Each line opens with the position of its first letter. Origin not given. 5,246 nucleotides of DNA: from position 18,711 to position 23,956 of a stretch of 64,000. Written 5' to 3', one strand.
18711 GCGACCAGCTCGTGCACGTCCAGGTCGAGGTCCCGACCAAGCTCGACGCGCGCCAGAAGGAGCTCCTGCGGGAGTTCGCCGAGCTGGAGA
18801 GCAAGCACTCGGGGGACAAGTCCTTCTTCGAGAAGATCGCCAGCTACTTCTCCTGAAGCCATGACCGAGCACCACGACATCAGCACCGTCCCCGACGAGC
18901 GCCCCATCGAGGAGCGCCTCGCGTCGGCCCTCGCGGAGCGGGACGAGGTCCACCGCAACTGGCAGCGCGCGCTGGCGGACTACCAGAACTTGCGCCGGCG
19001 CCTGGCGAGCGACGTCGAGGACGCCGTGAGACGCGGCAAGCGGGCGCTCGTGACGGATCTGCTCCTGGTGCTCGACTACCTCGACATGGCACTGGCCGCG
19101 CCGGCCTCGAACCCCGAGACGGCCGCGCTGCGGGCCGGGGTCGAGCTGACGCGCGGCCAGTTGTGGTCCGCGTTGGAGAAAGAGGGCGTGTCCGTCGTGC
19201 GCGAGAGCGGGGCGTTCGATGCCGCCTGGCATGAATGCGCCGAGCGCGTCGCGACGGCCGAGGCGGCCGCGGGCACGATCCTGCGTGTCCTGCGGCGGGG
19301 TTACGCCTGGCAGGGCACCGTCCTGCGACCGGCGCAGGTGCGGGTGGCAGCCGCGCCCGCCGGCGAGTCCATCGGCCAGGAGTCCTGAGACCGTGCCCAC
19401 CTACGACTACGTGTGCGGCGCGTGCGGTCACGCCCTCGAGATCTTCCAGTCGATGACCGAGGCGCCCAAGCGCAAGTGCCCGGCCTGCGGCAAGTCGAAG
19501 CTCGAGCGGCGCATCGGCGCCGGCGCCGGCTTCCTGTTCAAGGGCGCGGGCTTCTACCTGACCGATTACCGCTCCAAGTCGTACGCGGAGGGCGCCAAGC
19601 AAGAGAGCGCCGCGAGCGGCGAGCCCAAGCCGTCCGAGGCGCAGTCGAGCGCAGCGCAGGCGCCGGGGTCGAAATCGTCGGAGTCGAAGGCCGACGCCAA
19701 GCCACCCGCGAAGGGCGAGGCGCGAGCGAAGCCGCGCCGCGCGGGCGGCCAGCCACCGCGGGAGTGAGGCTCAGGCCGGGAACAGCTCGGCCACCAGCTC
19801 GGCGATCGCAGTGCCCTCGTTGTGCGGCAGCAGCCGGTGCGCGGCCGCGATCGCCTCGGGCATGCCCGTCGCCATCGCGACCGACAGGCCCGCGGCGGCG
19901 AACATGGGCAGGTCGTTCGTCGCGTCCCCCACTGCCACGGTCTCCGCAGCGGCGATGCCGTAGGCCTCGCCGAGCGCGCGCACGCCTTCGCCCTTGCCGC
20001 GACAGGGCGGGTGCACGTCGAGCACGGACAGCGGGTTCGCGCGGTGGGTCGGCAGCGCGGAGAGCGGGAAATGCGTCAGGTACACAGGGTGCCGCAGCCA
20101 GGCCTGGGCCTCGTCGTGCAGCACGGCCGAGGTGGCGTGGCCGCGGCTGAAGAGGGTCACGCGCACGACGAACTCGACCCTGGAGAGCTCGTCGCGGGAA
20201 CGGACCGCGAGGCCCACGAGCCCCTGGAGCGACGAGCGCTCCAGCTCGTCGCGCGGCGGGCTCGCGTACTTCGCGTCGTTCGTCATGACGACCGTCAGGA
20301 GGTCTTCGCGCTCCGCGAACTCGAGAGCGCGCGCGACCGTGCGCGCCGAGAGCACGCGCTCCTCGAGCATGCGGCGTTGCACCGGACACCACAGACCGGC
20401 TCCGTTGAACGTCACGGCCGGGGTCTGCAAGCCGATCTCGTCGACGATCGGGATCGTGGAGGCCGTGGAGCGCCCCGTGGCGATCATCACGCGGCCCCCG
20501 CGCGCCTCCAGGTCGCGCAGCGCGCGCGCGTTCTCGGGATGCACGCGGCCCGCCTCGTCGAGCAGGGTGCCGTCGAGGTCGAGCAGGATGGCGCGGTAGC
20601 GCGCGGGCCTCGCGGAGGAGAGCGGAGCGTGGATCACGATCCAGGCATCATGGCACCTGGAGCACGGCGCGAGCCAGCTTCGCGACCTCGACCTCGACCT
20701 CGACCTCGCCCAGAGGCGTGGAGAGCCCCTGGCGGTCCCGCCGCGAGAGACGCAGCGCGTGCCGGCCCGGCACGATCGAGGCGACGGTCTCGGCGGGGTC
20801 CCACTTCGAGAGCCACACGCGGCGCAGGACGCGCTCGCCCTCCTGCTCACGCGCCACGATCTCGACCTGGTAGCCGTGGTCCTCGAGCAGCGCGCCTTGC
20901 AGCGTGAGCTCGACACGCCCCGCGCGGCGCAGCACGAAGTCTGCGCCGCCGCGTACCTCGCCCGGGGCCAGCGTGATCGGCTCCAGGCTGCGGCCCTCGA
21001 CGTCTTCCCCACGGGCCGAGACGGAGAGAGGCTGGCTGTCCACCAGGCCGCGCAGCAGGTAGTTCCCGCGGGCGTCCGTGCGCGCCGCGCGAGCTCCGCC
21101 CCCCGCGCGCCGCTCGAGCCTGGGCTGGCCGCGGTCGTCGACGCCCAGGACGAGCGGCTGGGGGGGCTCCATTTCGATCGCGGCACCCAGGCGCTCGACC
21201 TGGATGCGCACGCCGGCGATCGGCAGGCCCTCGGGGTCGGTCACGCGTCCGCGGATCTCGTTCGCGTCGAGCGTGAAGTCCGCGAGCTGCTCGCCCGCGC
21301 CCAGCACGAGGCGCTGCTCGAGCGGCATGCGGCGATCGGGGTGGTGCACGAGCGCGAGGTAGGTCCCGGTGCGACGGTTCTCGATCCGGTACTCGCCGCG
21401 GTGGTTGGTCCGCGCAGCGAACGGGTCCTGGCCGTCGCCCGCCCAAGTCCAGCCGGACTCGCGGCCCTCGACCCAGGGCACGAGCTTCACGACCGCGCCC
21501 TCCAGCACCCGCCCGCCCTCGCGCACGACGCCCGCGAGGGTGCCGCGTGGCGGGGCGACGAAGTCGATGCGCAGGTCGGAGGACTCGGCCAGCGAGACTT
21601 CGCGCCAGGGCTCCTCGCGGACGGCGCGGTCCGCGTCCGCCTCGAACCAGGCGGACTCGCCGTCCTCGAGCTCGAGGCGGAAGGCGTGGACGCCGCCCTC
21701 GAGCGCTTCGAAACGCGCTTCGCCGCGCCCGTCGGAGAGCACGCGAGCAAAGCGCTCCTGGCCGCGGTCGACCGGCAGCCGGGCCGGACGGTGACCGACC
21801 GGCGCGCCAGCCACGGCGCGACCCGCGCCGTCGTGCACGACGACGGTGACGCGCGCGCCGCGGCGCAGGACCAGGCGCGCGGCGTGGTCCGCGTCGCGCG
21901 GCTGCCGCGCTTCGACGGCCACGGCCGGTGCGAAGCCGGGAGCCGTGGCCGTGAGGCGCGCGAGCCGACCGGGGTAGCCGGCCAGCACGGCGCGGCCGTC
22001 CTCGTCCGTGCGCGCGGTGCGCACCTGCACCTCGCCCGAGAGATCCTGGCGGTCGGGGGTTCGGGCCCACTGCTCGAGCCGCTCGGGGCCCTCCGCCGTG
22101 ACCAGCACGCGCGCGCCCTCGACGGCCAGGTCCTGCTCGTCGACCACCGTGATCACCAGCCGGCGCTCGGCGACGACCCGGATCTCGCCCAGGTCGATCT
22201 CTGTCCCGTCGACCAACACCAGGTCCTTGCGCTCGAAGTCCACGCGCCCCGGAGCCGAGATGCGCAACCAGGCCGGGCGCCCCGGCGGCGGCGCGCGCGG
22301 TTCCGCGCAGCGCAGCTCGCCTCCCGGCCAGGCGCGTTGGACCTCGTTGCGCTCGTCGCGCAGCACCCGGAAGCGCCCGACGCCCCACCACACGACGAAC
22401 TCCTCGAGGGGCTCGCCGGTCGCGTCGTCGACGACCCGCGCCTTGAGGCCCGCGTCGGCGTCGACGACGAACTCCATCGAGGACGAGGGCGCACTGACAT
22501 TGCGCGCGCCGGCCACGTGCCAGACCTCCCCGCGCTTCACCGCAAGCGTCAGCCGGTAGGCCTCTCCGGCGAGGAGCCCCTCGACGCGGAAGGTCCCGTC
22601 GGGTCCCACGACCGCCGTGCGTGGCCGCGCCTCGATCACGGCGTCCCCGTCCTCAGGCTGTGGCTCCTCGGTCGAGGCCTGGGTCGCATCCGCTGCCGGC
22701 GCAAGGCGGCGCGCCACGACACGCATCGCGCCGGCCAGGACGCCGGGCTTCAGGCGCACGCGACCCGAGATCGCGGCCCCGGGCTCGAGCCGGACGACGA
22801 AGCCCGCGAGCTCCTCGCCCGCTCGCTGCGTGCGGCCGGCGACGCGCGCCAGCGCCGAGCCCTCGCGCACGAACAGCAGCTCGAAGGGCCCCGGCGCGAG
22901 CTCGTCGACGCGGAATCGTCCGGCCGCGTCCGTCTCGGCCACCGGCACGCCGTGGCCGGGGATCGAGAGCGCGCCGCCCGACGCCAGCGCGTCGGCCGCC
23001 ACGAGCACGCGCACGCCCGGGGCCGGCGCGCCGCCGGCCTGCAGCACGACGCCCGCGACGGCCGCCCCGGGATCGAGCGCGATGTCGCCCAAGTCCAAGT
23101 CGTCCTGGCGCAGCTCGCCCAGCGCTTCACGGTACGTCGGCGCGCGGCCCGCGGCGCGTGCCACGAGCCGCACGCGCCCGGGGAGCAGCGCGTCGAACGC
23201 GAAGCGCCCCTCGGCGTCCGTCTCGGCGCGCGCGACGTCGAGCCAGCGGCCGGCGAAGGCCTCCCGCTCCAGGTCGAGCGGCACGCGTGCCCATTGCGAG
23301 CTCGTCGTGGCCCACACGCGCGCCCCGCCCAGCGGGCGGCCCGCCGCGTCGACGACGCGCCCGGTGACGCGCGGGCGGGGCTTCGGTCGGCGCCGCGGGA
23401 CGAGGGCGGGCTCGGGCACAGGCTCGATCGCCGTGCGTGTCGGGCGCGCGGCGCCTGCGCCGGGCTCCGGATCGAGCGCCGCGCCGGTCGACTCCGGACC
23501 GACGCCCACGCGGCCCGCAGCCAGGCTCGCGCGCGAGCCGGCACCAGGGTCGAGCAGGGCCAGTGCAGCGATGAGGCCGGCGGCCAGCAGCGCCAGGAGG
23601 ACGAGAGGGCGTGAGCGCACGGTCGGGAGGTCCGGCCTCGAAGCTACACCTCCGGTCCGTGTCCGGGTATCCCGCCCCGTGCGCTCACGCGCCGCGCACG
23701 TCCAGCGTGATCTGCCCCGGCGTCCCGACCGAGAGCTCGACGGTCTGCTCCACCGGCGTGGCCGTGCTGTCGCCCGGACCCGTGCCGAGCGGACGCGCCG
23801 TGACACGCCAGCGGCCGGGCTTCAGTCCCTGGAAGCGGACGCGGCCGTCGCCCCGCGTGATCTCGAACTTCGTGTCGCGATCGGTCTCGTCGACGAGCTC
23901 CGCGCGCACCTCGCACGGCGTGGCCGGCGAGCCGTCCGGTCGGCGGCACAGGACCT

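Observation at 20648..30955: Candidate secreted protease module: two tandem all-CarboxypepD_reg giants divergent from a coupled pair of DUF1570 gluzincin-like proteins plus a lipoprotein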

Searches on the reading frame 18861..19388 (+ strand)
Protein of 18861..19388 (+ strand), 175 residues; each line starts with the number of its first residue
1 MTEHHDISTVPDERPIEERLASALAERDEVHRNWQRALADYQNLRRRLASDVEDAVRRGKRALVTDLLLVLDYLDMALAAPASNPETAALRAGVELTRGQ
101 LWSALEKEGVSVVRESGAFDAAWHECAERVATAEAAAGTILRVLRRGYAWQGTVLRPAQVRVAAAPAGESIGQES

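Call 64: search_protein_families(library=ncbifam, proteins=[window:18861-19388:+], max_evalue=0.001)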
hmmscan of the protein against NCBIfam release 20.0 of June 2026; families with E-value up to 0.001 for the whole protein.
window:18861-19388:+ (175 aa): 26 families (the best 25 are shown)
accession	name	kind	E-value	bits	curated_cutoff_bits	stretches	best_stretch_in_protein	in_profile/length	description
NF010737.0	PRK14139.1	equivalog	1e-29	103.8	164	1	12-164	36-186/188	nucleotide exchange factor GrpE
NF010738.0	PRK14140.1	equivalog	5.2e-26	91.6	137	1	18-163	44-190/191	nucleotide exchange factor GrpE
NF010747.0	PRK14149.1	equivalog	9e-26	90.6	176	1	27-163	52-188/191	nucleotide exchange factor GrpE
NF010748.0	PRK14150.1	equivalog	4e-25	88.5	152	1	16-165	46-197/198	nucleotide exchange factor GrpE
NF010751.0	PRK14154.1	equivalog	1.1e-23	83.9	266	1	2-163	43-207/208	nucleotide exchange factor GrpE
NF010749.0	PRK14151.1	equivalog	4.2e-23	81.9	231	1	28-168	37-179/188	nucleotide exchange factor GrpE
NF010739.0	PRK14141.1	equivalog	1.5e-22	80.2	192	1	13-165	35-194/211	nucleotide exchange factor GrpE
NF010755.0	PRK14158.1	equivalog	2.5e-22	79.3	200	1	15-166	44-196/198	nucleotide exchange factor GrpE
NF010750.0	PRK14153.1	equivalog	5.8e-22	78.2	194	1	18-167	40-190/194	nucleotide exchange factor GrpE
NF010759.0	PRK14162.1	equivalog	2.2e-21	76.5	176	1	16-163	44-193/194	nucleotide exchange factor GrpE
NF010745.0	PRK14147.1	equivalog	6.4e-20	71.7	184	1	10-164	17-170/172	nucleotide exchange factor GrpE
NF007655.0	PRK10325.1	equivalog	1.4e-19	70.6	348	1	20-165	47-195/197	nucleotide exchange factor GrpE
NF010741.0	PRK14143.1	equivalog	1.9e-19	70.1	184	1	16-171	76-233/258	nucleotide exchange factor GrpE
NF010752.0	PRK14155.1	equivalog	3.7e-18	65.7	194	1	19-168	21-175/208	nucleotide exchange factor GrpE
NF010742.0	PRK14144.1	equivalog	5.6e-18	65.5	215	1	16-163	50-197/199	nucleotide exchange factor GrpE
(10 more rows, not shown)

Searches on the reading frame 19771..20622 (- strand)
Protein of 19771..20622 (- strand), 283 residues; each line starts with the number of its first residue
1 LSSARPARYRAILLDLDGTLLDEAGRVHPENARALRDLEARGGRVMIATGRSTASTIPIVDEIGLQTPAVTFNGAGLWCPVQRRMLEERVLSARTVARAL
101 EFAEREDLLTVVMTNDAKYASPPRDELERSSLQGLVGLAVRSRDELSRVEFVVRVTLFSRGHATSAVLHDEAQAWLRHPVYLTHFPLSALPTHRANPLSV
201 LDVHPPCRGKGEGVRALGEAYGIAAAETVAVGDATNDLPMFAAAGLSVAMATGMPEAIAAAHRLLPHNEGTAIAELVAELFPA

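Call 64: search_protein_families(library=ncbifam, proteins=[window:19771-20622:-], max_evalue=0.001)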
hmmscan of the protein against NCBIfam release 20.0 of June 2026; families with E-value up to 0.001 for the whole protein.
window:19771-20622:- (283 aa): 34 families (the best 25 are shown)
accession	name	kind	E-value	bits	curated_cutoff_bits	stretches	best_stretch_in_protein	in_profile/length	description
TIGR00099.1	Cof-subfamily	subfamily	1.5e-37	129.6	137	1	12-275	2-254/256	Cof-type HAD-IIB family hydrolase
NF007821.0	PRK10530.1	equivalog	3.1e-24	85.7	274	1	9-278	3-268/272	pyridoxal phosphatase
TIGR01484.1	HAD-SF-IIB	subfamily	2.7e-22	79.9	41.8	2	12-78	2-69/221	HAD-IIB family hydrolase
NF002245.0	PRK01158.1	equivalog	1.6e-20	73.5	198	2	209-279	157-227/233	phosphoglycolate phosphatase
TIGR01487.1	Pglycolate_arch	equivalog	6e-18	65.5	122.75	2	205-276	143-214/215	phosphoglycolate phosphatase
NF007806.0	PRK10513.1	equivalog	7.5e-17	61.6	273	2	209-268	196-255/270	sugar-phosphatase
TIGR01486.1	HAD-SF-IIB-MPGP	subfamily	4.1e-16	59.1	164.75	1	12-250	2-220/257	mannosyl-3-phosphoglycerate phosphatase family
TIGR01482.1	SPP-subfamily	subfamily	4.6e-16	59.1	107.15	2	201-279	141-219/225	sucrose-phosphate phosphatase subfamily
TIGR02461.1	osmo_MPG_phos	equivalog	6.3e-14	52.6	244.35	1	12-82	2-71/227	mannosyl-3-phosphoglycerate phosphatase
NF001216.0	PRK00192.1-2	equivalog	3.5e-12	46.3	353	1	13-101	10-99/275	mannosyl-3-phosphoglycerate phosphatase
NF011705.0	PRK15126.1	equivalog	3.8e-12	46.1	336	2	199-262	178-241/272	HMP-PP phosphatase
NF045966.1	YcsE_rel_Pase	equivalog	8.5e-12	45.1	220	2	210-267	192-249/265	YcsE-related riboflavin metabolism phosphatase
NF001218.0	PRK00192.1-5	equivalog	2.9e-10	40.2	362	1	12-120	7-116/275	mannosyl-3-phosphoglycerate phosphatase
TIGR02463.1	MPGP_rel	hypoth_equivalog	1.1e-09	38.4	282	1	12-248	2-213/216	mannosyl-3-phosphoglycerate phosphatase-related protein YedP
NF008213.0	PRK10976.1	equivalog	1.6e-09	37.7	386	1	9-252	2-233/266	sugar/pyridoxal phosphate phosphatase YigL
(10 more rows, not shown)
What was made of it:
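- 19771..20622 (-): Cof-type HAD-IIB phosphatase-like gene, about 25 nt downstream of G1 on the same strand. No signal peptide. NCBIfam HAD-SF-IIB scores 79.9 bits against a cutoff of 41.8; Cof-subfamily scores 129.6 against 137 (call 64).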

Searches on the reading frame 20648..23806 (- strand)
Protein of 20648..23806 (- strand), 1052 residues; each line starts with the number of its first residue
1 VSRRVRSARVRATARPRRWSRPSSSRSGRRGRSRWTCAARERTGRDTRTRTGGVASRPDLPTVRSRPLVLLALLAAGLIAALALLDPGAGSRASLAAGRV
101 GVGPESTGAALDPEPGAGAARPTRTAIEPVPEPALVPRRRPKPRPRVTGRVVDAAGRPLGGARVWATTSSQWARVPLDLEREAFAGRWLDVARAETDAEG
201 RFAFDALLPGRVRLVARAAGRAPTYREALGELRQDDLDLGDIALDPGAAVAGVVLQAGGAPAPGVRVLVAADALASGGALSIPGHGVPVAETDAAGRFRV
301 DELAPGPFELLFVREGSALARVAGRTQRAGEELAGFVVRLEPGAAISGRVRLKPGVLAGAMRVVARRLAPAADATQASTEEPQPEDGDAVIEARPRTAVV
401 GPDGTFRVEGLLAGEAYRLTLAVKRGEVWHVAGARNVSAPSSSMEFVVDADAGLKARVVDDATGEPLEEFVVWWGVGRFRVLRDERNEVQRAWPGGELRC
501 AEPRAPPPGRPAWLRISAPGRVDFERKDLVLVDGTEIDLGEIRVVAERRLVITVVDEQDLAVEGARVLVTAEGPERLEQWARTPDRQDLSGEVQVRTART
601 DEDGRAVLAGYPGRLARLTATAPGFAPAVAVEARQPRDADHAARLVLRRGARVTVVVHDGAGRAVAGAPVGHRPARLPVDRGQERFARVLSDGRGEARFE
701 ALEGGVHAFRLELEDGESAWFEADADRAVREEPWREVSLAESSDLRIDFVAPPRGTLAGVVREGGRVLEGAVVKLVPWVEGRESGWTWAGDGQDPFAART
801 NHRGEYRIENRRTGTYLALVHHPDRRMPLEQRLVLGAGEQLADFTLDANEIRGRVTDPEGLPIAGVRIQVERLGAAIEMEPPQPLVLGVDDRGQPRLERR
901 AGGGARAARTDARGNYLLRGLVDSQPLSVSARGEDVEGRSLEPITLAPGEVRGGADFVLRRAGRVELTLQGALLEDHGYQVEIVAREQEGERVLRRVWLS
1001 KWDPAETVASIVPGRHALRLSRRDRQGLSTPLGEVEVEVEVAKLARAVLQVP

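Call 8: search_protein_families(library=pfam, proteins=[window:20648-23806:-], max_evalue=0.01)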
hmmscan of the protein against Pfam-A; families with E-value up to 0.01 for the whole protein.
window:20648-23806:- (1052 aa): 6 families
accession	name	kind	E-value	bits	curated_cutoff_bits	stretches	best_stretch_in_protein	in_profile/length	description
PF13620.12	CarboxypepD_reg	-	2.5e-47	159.6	32.3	4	147-227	2-65/82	Carboxypeptidase regulatory-like domain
PF02369.22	Big_1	-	1.5e-08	35.1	34.9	0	147-171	21-45/93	Bacterial Ig-like domain (group 1)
PF13715.12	CarbopepD_reg_2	-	1.1e-07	32.2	32.2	0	194-222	28-56/88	CarboxypepD_reg-like domain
PF25020.1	TTR_TEN1-4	-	7e-05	23.1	27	0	851-872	9-30/86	Teneurin TTR-like domain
PF00775.27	Dioxygenase_C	-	9.8e-05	22.3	27.3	0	147-211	32-95/182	Dioxygenase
PF17210.9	SdrD_B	-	0.00081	20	29.7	0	191-220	39-69/112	SdrD B-like domain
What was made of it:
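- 20648..23620 (-): G1: protein of about 990 aa with an N-terminal membrane anchor or signal sequence, a low-complexity linker, and 8-9 tandem CarboxypepD_reg-type beta-sandwich units. No catalytic domain. Pfam CarboxypepD_reg E 2.5e-47 (call 8).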

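Call 10: search_protein_families(library=ncbifam, proteins=[window:20648-23806:-], max_evalue=1)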
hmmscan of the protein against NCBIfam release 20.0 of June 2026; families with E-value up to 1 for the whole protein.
window:20648-23806:- (1052 aa): 6 families
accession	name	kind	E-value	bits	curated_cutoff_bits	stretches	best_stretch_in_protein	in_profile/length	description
TIGR04134.1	lipo_with_rSAM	hypoth_equivalog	5.5e-07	29.7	39.8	0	850-872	41-63/150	radical SAM-associated putative lipoprotein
TIGR02422.1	protocat_beta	equivalog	0.0024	17.6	296.4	1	144-211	60-129/220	protocatechuate 3,4-dioxygenase subunit beta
TIGR02423.1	protocat_alph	equivalog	0.0061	16.5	126.25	1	141-214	36-111/193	protocatechuate 3,4-dioxygenase subunit alpha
NF058648.1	ECF_sub_HI1622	equivalog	0.13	12.2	100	0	191-217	54-81/180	NikL family nickel/cobalt ECF transporter subunit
TIGR04056.1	OMP_RagA_SusC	subfamily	0.18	10.1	368.25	0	147-166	3-22/981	SusC/RagA family TonB-linked outer membrane protein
NF037973.1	metallo_SslE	exception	0.33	8.2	3000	1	72-172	10-115/1519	lipoprotein metalloprotease SslE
